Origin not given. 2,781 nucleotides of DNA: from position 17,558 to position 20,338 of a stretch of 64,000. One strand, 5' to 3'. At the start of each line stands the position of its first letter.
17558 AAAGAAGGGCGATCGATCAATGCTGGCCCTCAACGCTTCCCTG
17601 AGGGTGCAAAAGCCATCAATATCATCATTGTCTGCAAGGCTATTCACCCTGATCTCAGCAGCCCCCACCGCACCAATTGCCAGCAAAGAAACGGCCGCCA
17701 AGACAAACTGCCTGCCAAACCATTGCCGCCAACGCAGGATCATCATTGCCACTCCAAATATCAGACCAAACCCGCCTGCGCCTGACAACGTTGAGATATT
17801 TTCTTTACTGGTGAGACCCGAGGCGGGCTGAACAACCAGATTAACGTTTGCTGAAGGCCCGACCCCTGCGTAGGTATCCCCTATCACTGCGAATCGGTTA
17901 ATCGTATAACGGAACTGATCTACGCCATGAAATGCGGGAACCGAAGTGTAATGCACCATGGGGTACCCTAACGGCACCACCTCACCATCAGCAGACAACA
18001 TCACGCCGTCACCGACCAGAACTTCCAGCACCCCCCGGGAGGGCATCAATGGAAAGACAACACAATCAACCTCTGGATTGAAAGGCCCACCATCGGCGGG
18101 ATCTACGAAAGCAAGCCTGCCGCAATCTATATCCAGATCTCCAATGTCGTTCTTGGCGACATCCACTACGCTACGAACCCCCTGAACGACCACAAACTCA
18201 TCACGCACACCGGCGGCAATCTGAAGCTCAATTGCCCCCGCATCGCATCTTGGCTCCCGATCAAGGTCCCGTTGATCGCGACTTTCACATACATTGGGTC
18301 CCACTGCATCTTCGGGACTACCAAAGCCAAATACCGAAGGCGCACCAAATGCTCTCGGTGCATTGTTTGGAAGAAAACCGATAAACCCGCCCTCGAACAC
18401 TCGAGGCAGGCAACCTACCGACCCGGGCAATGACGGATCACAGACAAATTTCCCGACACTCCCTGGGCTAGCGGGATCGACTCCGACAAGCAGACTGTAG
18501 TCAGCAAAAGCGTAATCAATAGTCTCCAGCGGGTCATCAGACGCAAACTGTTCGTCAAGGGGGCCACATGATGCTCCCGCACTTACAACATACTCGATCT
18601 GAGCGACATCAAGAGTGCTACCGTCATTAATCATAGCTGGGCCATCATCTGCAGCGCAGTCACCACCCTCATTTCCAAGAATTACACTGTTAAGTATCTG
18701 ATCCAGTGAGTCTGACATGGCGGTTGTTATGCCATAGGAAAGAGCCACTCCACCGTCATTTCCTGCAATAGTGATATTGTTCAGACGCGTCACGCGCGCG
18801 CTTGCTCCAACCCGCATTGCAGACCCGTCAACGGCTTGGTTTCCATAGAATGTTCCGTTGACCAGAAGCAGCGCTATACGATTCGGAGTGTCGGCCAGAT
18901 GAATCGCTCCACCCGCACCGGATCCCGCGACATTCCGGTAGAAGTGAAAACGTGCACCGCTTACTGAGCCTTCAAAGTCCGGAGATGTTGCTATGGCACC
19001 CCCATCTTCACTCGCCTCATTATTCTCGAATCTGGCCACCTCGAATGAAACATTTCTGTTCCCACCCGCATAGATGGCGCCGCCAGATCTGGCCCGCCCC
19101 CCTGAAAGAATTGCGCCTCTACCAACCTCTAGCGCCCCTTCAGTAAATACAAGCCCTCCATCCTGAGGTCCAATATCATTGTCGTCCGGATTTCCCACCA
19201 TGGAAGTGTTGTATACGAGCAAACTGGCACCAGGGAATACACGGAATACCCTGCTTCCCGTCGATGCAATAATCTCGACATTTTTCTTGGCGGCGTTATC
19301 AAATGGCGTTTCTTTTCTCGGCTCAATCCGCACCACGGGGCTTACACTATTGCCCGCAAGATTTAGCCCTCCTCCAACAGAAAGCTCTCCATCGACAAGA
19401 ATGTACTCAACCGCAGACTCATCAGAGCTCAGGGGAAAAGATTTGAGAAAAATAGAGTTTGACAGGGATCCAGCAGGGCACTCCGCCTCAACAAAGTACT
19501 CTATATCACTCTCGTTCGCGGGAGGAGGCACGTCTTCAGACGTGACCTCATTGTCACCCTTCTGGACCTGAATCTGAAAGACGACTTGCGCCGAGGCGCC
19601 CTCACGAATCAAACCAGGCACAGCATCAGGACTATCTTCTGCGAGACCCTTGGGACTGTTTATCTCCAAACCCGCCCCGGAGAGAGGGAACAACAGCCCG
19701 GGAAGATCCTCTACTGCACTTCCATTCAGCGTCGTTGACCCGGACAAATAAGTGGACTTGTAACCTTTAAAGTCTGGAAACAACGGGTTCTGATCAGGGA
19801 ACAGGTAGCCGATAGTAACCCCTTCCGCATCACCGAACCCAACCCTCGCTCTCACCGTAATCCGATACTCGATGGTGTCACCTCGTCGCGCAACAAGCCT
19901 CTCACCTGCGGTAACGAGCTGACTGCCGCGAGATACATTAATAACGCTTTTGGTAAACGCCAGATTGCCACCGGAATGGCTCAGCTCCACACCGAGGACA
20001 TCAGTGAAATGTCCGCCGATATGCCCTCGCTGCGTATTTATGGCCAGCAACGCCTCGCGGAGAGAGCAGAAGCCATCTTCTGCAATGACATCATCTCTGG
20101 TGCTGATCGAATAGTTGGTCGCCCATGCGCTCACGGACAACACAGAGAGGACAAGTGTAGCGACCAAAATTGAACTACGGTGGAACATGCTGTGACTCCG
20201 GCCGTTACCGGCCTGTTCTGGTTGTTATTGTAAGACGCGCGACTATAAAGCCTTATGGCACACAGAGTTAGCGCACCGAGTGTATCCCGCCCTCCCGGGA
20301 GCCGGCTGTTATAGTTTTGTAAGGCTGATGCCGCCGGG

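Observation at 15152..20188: One 1678-codon ORF encodes two complete secreted CSLREA/beta-helix proteins, each with its own sorting tail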

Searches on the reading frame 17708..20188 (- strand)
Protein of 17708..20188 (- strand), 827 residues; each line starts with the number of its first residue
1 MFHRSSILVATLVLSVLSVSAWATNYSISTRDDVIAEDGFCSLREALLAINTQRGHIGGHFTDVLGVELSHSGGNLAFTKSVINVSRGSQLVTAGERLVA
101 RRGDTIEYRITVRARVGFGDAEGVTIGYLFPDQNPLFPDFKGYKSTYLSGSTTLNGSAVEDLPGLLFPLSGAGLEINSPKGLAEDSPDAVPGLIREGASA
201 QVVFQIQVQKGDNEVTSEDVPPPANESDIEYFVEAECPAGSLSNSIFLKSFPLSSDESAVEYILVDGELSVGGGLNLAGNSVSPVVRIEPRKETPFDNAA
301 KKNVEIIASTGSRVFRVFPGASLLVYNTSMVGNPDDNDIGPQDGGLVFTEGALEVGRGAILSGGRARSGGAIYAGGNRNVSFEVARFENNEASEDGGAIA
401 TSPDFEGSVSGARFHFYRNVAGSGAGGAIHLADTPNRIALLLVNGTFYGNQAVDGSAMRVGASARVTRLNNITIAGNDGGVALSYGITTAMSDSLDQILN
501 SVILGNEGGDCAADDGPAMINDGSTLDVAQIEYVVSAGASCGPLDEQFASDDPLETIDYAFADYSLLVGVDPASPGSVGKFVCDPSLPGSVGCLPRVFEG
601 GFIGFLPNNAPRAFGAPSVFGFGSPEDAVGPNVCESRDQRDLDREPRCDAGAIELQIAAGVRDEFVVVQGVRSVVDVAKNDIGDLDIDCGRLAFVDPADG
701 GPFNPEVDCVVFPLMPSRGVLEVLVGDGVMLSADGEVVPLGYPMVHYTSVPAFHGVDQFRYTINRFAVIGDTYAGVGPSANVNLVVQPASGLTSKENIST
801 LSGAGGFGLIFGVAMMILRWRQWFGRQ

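Call 5: search_protein_families(library=ncbifam, proteins=[window:17708-20188:-], max_evalue=10)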
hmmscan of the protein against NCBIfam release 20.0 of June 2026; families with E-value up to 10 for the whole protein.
seq(827 aa): 5 families
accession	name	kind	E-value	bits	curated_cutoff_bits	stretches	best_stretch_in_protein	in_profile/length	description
TIGR04212.1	GlyGly_RbtA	equivalog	2e-12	46.2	295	3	337-517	148-330/605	rhombotarget A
TIGR01376.1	POMP_repeat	repeat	0.00014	21.5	15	2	385-402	5-22/28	polymorphic outer membrane protein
TIGR04214.1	CSLREA_Nterm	domain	0.0039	17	25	1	29-51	5-27/27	CSLREA domain-containing protein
NF041518.1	choice_anch_Q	domain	0.02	15.1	25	1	629-656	29-58/58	choice-of-anchor Q domain-containing protein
TIGR01451.2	B_ant_repeat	repeat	0.096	12.7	24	1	100-126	8-33/53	DUF11 type repeat protein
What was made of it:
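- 17786..20119 (-): Module 1 passenger, residues 24-801. It holds a CSLREA helix, an inserted beta domain of about 280 aa, a GGAI-repeat right-handed beta-helix, CDAGAIE, and a beta-sandwich with a linker. GlyGly_RbtA HMM 46 bits (call 5).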

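Call 56: predict_structure(alignment_id=A3)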
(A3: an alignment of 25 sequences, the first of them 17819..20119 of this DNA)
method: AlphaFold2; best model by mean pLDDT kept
length: 767 residues; sequences in the alignment: 25
mean_pLDDT: 78.1   pTM: 0.74
mean pLDDT of the five models: 78.1, 76.7, 76.7, 76.2, 74.2
residues with pLDDT >= 90: 309; 70-90: 259; 50-70: 97; < 50: 102
segments of 3 or more residues with pLDDT < 50: 494-497, 510-538, 586-614, 620-639, 657-662, 672-676, 691-693, 748-753
pLDDT, mean of each block of 10 residues (from residue 1): 90 90 97 94 92 95 92 92 97 93 93 88 93 84 79 86 84 94 92 76 85 93 93 91 95 94 93 82 94 97 96 79 97 94 96 94 95 96 91 94 93 86 89 86 78 85 66 67 74 55 56 43 36 38 78 74 83 79 55 33 31 51 39 36 73 55 62 50 65 64 70 69 78 73 58 57 76
secondary structure, 60 per line:
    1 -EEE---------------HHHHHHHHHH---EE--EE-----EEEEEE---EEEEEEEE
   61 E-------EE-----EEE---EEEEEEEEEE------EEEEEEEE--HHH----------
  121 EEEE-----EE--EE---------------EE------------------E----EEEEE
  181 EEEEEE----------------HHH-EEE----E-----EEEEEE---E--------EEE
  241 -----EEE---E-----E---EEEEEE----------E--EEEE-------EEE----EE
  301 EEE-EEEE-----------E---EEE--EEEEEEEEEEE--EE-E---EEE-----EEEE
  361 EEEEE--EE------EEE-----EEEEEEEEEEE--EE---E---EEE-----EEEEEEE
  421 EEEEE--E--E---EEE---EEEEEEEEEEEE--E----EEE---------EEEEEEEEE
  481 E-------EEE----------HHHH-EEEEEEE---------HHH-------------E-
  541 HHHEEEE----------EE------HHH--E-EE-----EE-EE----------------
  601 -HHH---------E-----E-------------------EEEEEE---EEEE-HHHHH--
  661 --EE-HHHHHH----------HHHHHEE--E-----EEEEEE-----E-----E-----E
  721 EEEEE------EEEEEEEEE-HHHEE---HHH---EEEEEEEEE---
elements in order (helices of 4 or more, strands of 3 or more residues): E2-4 H20-29 E44-49 E53-61 E76-78 E82-91 E98-105 E121-124 E176-186 E207-209 E220-225 E238-240 E246-248 E262-267 E281-284 E292-294 E299-303 E305-308 E324-326 E329-339 E349-351 E357-365 E376-378 E384-394 E406-408 E414-425 E435-437 E441-452 E460-462 E472-481 E489-491 H502-505 E507-513 E544-547 E640-645 E649-652 H654-658 H666-671 H682-686 E697-702 E720-725 E732-740 E756-764
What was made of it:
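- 17786..20119 (-): AF2 model, pLDDT 78 (call 56).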

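Call 61: fold_search(model_id=the predicted structure, library=pdb)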
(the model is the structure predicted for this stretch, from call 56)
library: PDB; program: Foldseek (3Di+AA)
matches with E <= 10: 794; with E <= 0.001: 2
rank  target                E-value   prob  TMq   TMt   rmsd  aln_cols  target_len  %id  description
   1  9cdu_A                9.7e-06  1.00  0.33  0.55   8.3       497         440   18  Crystal Structure of Rhombotarget A-peptide Complex (released 2025-07-02)
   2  9cdv_A                1.5e-05  1.00  0.34  0.56   6.9       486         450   18  Crystal Structure of Rhombotarget A (released 2025-07-02)
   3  6k0m                  1.5e-02  0.25  0.15  0.19  25.3       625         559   10  Catalytic domain of GH87 alpha-1,3-glucanase from Paenibacillus glycanilyticus FH11 (released 2019-12-25)
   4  9c3c_a                1.7e-02  1.00  0.08  0.19   9.4       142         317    8  Cryo-EM structure of native dystrophin-glycoprotein complex (DGC) (released 2024-10-23)
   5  6k0p_A                2.0e-02  0.35  0.16  0.20  25.4       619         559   11  Catalytic domain of GH87 alpha-1,3-glucanase D1045A in complex with nigerose (released 2019-12-25)
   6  3wwg_B                2.7e-02  0.11  0.09  0.12  22.1       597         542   10  Crystal structure of the N-glycan-deficient variant N448A of isopullulanase complexed with isopanose (released 2014-11-12)
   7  7kjh_C                3.3e-02  0.69  0.07  0.16  11.0       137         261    8  Plasmodium falciparum protein Pf12p bound to nanobody B9 (released 2021-02-03)
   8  8yk2_B                3.9e-02  0.33  0.17  0.19  20.9       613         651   10  Blood group B alpha-1,3-galactosidase AgaBb from Bifidobacterium bifidum, construct T7-tag_24-700 (released 2024-07-10)
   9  6k0s_A                3.9e-02  0.25  0.15  0.19  25.3       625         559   11  Catalytic domain of GH87 alpha-1,3-glucanase D1069A in complex with nigerose (released 2019-12-25)
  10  7kj7_B                4.3e-02  0.63  0.08  0.18   8.5       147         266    9  Plasmodium falciparum protein Pf12p (released 2021-02-03)
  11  9rkt_1                4.5e-02  1.00  0.09  0.28   8.6       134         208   15  Agrobacterium phage 7-7-1 collar (released 2025-12-10)
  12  7kjh_D                5.0e-02  0.60  0.08  0.17  10.4       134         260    9  Plasmodium falciparum protein Pf12p bound to nanobody B9 (released 2021-02-03)
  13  7ubs_A                5.5e-02  0.77  0.08  0.25   9.3       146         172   12  Pfs230 D1 domain in complex with 230AS-26 (released 2023-02-15)
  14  8yt8_A                7.2e-02  0.95  0.09  0.20  10.4       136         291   11  Cryo-EM structure of the dystrophin glycoprotein complex (released 2024-12-11)
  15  7ubs_B                9.2e-02  0.63  0.08  0.24   9.6       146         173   12  Pfs230 D1 domain in complex with 230AS-26 (released 2023-02-15)
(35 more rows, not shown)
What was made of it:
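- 17786..20119 (-): The best PDB fold match is rhombotarget A (9cdv/9cdu): E 1e-5, probability 1.0, TM 0.56 (call 61).
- On Rhombotarget A (TIGR04212, equivalog): Module 1's model has 9cdv/9cdu as top PDB hits: E 1e-5, probability 1.0, TM 0.55-0.56 (call 61).
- Closest known: Rhombotarget A. Same: Module 1's model matches the RbtA crystal structure best of all PDB entries (E 1e-5, TM 0.56, call 61).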

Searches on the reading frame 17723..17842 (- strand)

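Call 5: search_protein_families(library=ncbifam, proteins=[window:17723-17842:-], max_evalue=10)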
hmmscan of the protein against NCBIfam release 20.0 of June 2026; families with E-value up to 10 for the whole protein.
seq(40 aa): 0 families

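Call 67: search_protein_families(library=ncbifam, alignment_id=A5, max_evalue=0.1)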
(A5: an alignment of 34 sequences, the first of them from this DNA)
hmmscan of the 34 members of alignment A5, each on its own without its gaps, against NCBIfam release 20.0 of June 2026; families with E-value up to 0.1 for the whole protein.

A. member 1, seq(38 aa): 0 families

B. families by the number of members that match (of 34 scanned): 11 families
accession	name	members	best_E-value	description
TIGR03501.1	GlyGly_CTERM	11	0.00027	GlyGly-CTERM sorting domain-containing protein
TIGR01167.1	LPXTG_anchor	4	0.00048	LPXTG cell wall anchor domain-containing protein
TIGR03382.1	GC_trans_RRR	3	0.0011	MYXO-CTERM sorting domain-containing protein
TIGR03901.2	MYXO-CTERM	3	0.024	MYXO-CTERM sorting domain-containing protein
NF038115.1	SVAGG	2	0.026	SVAGG family GlyGly-CTERM protein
NF051874.1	PVV_CTERM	2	0.033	PVV-CTERM domain-containing choice-of-anchor G protein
TIGR03778.1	VPDSG_CTERM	1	0.007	VPDSG-CTERM sorting domain-containing protein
NF058571.1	GVDTG_CTERM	1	0.012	GVDTG sorting domain-containing protein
TIGR03867.1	MprA_tail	1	0.012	MprA protease, GlyGly-CTERM protein-sorting domain-containing form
TIGR04212.1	GlyGly_RbtA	1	0.024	rhombotarget A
TIGR04288.2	CGP_CTERM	1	0.1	CGP-CTERM sorting domain-containing protein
